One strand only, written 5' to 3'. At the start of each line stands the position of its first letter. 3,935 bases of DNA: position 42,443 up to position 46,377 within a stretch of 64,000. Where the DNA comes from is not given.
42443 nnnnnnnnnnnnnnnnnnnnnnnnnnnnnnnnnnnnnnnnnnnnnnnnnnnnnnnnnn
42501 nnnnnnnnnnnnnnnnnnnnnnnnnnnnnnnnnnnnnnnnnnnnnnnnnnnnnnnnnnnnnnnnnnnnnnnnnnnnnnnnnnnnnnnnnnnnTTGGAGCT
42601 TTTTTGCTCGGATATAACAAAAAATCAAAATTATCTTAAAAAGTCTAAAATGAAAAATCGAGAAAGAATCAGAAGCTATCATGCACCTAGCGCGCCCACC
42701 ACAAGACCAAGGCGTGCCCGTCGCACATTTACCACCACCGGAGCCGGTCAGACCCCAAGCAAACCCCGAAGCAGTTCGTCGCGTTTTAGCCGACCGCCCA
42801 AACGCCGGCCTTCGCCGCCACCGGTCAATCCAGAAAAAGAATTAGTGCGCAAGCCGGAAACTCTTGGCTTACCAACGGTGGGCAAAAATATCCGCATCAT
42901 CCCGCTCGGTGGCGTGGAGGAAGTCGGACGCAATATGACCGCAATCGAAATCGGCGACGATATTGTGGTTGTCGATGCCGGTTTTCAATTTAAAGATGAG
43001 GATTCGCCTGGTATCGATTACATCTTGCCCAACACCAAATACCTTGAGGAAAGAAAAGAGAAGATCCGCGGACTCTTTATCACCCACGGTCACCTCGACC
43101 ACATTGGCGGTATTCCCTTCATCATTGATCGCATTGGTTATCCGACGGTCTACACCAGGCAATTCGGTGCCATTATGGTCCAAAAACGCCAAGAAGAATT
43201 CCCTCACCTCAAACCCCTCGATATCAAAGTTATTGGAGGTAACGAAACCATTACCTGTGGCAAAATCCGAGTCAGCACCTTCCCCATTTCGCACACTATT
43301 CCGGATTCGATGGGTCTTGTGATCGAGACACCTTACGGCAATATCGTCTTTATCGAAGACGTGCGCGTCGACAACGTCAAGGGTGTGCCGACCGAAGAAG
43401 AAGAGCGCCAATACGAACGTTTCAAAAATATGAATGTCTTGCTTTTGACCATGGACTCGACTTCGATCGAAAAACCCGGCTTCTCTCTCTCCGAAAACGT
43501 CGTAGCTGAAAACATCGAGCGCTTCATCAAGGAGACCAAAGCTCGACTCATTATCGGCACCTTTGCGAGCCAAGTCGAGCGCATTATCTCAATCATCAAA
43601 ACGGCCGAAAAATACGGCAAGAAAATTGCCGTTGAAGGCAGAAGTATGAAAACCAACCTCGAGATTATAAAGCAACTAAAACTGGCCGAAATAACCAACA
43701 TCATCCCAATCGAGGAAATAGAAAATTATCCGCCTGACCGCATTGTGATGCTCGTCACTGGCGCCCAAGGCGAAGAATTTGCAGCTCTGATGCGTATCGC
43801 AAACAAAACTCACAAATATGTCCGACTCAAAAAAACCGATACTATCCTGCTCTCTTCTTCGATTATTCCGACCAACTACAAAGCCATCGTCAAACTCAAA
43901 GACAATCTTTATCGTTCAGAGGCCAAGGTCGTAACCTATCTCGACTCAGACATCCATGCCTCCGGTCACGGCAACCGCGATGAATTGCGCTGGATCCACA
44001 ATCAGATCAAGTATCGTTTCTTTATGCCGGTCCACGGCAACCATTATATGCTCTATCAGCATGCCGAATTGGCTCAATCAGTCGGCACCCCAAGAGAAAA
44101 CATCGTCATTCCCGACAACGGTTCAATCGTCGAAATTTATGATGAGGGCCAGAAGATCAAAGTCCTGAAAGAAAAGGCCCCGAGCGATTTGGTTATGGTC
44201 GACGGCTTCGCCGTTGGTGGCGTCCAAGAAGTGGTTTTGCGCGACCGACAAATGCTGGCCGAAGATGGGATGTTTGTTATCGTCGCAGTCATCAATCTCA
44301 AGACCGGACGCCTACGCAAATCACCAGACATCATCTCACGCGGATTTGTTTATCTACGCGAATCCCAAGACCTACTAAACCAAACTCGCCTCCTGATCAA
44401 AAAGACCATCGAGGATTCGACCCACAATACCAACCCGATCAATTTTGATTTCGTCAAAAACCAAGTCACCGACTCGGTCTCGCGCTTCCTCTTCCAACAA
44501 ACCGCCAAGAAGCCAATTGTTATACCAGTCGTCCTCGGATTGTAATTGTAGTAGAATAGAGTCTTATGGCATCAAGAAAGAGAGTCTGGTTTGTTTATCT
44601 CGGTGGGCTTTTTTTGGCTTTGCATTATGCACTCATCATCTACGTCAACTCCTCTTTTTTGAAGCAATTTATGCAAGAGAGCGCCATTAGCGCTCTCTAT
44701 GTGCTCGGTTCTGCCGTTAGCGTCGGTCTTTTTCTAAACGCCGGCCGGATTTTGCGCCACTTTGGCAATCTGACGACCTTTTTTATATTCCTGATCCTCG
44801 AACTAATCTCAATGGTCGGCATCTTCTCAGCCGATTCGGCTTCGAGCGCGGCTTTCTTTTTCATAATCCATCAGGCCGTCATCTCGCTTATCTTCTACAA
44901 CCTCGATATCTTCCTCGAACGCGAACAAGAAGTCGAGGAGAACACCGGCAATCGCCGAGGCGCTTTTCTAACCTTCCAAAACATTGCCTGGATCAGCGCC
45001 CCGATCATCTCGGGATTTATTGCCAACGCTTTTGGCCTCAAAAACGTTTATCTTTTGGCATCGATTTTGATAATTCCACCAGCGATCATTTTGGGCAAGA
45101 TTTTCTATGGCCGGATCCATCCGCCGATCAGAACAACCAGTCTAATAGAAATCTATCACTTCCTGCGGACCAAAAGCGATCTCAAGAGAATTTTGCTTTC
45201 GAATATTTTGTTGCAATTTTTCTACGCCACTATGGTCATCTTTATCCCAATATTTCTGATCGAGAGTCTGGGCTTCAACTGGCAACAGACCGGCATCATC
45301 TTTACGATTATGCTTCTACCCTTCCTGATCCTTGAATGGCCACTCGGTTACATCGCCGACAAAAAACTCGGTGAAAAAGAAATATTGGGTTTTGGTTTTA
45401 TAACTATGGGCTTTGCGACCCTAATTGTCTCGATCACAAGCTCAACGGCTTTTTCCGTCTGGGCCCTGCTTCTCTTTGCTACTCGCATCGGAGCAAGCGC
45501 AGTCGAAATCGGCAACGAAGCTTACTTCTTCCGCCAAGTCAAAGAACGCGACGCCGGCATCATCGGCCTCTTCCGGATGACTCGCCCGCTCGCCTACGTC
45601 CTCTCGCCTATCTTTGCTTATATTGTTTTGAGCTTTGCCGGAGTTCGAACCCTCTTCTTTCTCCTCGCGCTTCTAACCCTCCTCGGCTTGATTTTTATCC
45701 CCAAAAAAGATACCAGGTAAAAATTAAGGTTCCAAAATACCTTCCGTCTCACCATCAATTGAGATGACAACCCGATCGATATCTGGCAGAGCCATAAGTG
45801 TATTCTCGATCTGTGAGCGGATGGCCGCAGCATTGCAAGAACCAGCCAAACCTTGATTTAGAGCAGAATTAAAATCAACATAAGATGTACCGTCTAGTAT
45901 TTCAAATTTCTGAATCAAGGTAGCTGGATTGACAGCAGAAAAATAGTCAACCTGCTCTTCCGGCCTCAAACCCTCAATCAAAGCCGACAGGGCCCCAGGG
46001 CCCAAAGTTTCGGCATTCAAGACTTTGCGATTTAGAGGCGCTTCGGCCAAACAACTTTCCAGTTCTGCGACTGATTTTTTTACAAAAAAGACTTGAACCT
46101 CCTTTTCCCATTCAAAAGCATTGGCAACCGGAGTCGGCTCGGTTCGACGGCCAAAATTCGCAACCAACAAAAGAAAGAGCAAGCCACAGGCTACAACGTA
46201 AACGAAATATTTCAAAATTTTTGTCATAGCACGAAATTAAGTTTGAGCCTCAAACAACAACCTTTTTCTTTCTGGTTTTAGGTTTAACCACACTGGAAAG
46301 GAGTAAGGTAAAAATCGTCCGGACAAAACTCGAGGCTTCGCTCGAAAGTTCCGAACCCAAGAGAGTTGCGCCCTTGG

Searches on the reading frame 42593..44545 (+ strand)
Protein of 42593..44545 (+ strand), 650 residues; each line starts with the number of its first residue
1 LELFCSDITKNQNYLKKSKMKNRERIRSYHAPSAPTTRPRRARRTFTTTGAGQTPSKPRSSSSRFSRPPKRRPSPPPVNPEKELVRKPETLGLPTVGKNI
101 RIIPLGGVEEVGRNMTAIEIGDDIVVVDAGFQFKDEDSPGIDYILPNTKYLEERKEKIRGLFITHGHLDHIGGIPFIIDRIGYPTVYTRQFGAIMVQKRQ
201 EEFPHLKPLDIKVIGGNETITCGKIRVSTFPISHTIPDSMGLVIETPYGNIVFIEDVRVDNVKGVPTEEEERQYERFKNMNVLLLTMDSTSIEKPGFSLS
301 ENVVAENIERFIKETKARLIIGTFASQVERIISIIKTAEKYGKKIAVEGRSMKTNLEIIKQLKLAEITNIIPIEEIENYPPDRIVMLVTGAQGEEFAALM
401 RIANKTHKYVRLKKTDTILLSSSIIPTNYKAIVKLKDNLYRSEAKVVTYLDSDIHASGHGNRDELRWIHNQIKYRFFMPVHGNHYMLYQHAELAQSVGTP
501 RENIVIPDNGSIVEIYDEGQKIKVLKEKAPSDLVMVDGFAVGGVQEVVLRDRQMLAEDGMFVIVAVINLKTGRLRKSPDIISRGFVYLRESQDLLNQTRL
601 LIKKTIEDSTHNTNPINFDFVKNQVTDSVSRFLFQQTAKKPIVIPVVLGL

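Call 8: search_protein_families(library=pfam, proteins=[window:42593-44545:+], max_evalue=0.001)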
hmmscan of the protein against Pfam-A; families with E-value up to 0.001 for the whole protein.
window:42593-44545:+ (650 aa): 5 families
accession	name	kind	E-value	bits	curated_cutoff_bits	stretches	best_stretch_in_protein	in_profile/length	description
PF22505.1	RNase_J_b_CASP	-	8.7e-36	122.9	27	1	317-439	2-126/126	Ribonuclease J, beta-CASP domain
PF17770.6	RNase_J_C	-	1.1e-25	91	23.8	1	548-648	1-100/102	Ribonuclease J C-terminal domain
PF00753.33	Lactamase_B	-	5.1e-11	43.3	22.7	1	111-253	4-146/196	Metallo-beta-lactamase superfamily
PF12706.13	Lactamase_B_2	-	5.1e-10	39.7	27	1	126-268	4-148/200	Beta-lactamase superfamily domain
PF07521.17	RMMBL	-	2.6e-06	27.7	21.6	1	454-506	11-62/63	Zn-dependent metallo-hydrolase RNA specificity domain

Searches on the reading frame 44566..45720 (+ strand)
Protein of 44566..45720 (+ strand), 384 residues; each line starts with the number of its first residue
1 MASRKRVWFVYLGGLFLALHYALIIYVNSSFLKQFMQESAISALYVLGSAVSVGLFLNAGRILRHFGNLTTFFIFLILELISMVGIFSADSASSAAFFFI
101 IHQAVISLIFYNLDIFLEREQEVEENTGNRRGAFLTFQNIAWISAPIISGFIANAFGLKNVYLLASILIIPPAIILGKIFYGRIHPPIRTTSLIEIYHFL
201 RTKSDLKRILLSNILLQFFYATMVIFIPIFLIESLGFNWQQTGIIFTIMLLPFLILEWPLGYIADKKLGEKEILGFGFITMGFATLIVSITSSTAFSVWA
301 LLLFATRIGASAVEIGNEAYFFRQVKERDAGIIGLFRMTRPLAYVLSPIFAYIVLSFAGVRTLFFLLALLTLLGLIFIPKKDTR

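Call 17: search_protein_families(library=pfam, proteins=[window:44566-45720:+], max_evalue=0.001)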
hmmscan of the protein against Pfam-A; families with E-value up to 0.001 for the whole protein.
window:44566-45720:+ (384 aa): 1 family
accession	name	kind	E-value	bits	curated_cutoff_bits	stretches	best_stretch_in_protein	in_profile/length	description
PF07690.21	MFS_1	-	2.3e-22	79.8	33.4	2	210-377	2-171/347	Major Facilitator Superfamily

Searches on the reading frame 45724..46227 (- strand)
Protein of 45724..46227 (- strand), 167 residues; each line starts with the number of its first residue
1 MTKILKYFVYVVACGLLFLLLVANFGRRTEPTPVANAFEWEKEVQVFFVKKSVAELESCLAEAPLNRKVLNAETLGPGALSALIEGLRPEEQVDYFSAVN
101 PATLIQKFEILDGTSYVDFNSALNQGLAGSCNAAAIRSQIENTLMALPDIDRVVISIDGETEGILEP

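Call 17: search_protein_families(library=pfam, proteins=[window:45724-46227:-], max_evalue=0.001)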
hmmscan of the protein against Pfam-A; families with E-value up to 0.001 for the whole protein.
window:45724-46227:- (167 aa): 1 family
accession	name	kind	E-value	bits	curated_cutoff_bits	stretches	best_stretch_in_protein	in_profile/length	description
PF10646.14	Germane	-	1.8e-12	48.3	23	1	67-161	20-115/117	Sporulation and spore germination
